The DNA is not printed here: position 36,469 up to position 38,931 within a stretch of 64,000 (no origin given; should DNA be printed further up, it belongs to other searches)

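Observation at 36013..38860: Virus-encoded NfeD-flotillin (SPFH) membrane-microdomain operon with foreign base composition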

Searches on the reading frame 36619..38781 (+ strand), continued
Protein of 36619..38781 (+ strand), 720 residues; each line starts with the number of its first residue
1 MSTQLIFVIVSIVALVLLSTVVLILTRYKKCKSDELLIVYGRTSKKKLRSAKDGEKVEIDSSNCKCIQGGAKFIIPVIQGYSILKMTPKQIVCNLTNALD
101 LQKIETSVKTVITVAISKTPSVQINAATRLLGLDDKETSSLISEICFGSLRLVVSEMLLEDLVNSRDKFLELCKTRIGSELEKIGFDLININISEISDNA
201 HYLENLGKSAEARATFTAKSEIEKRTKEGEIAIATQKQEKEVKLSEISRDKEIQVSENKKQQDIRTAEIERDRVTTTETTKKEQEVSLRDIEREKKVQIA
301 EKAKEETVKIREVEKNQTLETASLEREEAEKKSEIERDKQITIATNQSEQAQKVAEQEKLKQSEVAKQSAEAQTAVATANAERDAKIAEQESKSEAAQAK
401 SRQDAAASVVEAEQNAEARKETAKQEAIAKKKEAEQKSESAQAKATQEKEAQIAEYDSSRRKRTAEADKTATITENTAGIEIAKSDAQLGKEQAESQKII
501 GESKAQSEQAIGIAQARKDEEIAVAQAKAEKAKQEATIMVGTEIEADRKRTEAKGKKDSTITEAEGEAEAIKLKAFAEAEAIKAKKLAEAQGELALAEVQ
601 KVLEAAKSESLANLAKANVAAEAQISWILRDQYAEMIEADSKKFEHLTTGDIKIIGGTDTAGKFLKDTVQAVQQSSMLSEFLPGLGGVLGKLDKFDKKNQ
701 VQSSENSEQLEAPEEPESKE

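Call 79: fold_search(model_id=the predicted structure, library=pdb)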
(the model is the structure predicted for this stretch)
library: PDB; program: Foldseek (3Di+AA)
matches with E <= 10: 184; with E <= 0.001: 63
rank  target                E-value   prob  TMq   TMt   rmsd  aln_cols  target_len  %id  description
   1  9bq2_B                1.7e-12  1.00  0.22  0.36  66.0       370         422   22  Structure of the flotillin complex in a native membrane environment (released 2024-07-24)
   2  9bq2_A                3.1e-12  1.00  0.22  0.38  62.5       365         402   20  Structure of the flotillin complex in a native membrane environment (released 2024-07-24)
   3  9l3g_A                4.0e-12  1.00  0.22  0.37  62.8       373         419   23  Structure of the flotillin complex (released 2025-12-24)
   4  9l3g_a                7.5e-11  1.00  0.23  0.40  61.7       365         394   18  Structure of the flotillin complex (released 2025-12-24)
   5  1win_MODEL_1_A        1.5e-09  1.00  0.16  0.74   2.6       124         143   18  Solution Structure of the Band 7 Domain of the mouse Flotillin 2 Protein (released 2004-11-28)
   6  7vhq_G                3.7e-09  1.00  0.23  0.45  14.2       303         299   17  Structural insights into the membrane microdomain organization by SPFH family proteins (released 2022-01-19)
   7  8rrh_B                7.3e-09  1.00  0.22  0.46   6.9       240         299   15  The human prohibitin complex (released 2024-12-18)
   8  9z7u_B                9.9e-09  1.00  0.20  0.46   8.6       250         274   16  Human Stomatin - C8 Symmetry (released 2026-02-25)
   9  9oh9_A                9.9e-09  1.00  0.20  0.47   8.0       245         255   17  Human Stomatin Complex in Native Membrane Vesicles (released 2025-08-13)
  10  9oh9_B                1.3e-08  1.00  0.20  0.47   8.0       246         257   18  Human Stomatin Complex in Native Membrane Vesicles (released 2025-08-13)
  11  9o9z_a                2.5e-08  1.00  0.20  0.48  17.5       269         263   16  The human PHB1/2 complex (closed) (released 2025-10-22)
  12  9vvj_A                3.8e-08  1.00  0.20  0.38  16.0       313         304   14  Cryo-EM structure of the erlin1/2 complex purified using DDM and GDN (released 2026-03-25)
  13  7vhq_E                4.0e-08  1.00  0.19  0.46  15.7       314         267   12  Structural insights into the membrane microdomain organization by SPFH family proteins (released 2022-01-19)
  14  7wi3_A                4.0e-08  1.00  0.21  0.43   9.6       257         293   19  Cryo-EM structure of E.Coli FtsH-HflkC AAA protease complex (released 2022-06-01)
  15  9cz2_XA               5.5e-08  1.00  0.19  0.44  16.2       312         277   13  Cryo-EM structure of a nautilus-like HflK/C assembly in complex with FtsH AAA protease (released 2024-11-13)
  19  7wi3_C                8.9e-08  1.00  0.20  0.43  10.2       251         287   19  Cryo-EM structure of E.Coli FtsH-HflkC AAA protease complex (released 2022-06-01)
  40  7wi3_D                4.7e-06  1.00  0.19  0.42  10.0       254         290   18  Cryo-EM structure of E.Coli FtsH-HflkC AAA protease complex (released 2022-06-01)
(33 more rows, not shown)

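Call 84: search_protein_families(library=padloc, proteins=[window:36619-38781:+], max_evalue=0.01)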
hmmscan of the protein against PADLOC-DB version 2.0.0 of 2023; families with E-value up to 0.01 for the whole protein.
window:36619-38781:+ (720 aa): 0 families

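Call 91: find_encoding_contigs(protein=P0051, flank=5000, max_places=2)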
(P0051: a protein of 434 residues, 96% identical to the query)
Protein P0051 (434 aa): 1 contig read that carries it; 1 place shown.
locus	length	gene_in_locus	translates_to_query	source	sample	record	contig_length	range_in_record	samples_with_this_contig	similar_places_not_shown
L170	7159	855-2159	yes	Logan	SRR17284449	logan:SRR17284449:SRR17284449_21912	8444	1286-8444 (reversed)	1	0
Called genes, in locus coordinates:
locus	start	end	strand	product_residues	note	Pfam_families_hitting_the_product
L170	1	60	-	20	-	?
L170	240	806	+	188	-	-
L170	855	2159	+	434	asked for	PF01145:Band_7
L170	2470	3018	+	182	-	-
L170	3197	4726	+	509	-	PF13392:HNH_3 (faint)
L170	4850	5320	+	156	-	-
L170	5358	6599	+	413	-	PF00004:AAA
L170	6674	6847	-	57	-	-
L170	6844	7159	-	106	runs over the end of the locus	-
